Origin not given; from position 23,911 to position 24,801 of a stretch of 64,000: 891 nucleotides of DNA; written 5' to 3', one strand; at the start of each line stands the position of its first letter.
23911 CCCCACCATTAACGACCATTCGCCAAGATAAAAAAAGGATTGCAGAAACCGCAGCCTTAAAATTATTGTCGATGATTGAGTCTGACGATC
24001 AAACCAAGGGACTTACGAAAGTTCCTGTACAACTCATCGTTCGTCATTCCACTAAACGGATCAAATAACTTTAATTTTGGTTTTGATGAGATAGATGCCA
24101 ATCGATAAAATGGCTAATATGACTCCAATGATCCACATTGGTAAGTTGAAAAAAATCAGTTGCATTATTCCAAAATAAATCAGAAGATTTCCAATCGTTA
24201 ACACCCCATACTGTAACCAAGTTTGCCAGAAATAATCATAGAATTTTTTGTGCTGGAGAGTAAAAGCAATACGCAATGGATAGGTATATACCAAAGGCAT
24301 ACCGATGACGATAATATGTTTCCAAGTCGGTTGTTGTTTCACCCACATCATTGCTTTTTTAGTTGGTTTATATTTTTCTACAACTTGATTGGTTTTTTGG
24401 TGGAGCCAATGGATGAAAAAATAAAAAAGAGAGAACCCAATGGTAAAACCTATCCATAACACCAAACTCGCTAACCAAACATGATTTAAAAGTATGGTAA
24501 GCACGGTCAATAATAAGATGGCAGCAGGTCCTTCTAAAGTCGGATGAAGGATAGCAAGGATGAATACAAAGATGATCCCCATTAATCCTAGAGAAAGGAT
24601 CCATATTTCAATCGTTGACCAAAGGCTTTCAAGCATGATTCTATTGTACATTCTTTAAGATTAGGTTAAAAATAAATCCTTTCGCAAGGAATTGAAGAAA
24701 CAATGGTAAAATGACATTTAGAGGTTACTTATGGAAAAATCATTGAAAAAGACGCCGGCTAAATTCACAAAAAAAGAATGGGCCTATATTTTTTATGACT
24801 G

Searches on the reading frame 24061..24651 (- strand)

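Call 8: search_protein_families(library=pfam, proteins=[window:24061-24651:-], max_evalue=0.001)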
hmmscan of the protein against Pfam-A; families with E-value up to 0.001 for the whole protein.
window:24061-24651:- (196 aa): 1 family
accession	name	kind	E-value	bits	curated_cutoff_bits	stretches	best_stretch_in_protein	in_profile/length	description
PF09335.16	VTT_dom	-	1.3e-05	26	33.9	1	47-146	5-108/123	VTT domain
